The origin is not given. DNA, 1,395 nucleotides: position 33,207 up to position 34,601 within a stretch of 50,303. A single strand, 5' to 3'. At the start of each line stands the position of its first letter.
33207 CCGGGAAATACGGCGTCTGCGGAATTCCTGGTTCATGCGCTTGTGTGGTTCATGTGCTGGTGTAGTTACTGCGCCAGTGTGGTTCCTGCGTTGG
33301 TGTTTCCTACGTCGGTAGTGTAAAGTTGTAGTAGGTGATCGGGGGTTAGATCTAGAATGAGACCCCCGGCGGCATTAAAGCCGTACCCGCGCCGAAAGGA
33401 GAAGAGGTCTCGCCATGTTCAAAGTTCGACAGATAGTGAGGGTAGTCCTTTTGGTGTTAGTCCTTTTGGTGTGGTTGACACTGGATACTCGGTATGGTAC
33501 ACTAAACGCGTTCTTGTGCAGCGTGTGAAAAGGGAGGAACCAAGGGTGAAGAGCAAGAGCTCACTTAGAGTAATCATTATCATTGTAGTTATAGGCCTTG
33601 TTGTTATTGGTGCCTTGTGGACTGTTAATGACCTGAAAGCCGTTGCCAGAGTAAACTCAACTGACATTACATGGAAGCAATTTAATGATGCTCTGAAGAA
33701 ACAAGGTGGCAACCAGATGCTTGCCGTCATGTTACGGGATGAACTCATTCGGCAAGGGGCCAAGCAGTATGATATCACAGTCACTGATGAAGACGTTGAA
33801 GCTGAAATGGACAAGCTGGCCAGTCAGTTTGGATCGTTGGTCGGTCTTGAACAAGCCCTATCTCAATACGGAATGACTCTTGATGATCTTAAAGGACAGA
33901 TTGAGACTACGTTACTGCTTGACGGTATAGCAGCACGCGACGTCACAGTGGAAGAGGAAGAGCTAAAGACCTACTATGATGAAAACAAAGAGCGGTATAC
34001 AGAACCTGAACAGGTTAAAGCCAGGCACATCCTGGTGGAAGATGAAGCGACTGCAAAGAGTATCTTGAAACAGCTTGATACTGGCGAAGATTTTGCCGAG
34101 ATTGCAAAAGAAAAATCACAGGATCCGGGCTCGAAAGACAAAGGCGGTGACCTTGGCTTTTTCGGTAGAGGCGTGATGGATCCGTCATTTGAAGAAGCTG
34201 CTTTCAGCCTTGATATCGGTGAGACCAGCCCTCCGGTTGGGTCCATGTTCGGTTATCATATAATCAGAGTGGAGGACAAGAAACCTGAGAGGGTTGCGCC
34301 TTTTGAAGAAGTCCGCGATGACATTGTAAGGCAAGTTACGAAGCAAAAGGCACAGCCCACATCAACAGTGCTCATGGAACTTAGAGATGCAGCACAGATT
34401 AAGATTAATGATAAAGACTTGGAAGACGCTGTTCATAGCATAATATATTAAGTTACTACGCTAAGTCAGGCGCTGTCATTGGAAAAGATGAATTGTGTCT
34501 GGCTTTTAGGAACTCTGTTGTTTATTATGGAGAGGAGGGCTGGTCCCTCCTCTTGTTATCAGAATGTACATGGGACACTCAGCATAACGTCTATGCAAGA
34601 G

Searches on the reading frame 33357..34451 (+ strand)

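Call 11: search_protein_families(library=pfam, proteins=[window:33357-34451:+])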
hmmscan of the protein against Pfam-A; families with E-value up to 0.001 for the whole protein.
window:33357-34451:+ (364 aa): 7 families
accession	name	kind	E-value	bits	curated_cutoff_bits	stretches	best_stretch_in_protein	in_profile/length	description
PF13616.12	Rotamase_3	-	2.7e-26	92.8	22.5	1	211-309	11-116/116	PPIC-type PPIASE domain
PF13145.12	Rotamase_2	-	1.2e-25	91.1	27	1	198-321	1-121/121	PPIC-type PPIASE domain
PF00639.27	Rotamase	-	5.2e-23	82.3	21.7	1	230-307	19-97/97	PPIC-type PPIASE domain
PF13624.11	SurA_N_3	-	9.2e-07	29.3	27.2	1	70-189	14-159/162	SurA-like N-terminal domain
PF09312.16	SurA_N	-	4.6e-06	27.2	30.8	1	119-188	44-114/118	SurA N-terminal domain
PF13623.11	SurA_N_2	-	1.3e-05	25.6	28.5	0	65-116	5-63/145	SurA-like N-terminal domain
PF05698.19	Trigger_C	-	0.00022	21.8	22.7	0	135-168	104-135/162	Bacterial trigger factor protein (TF) C-terminus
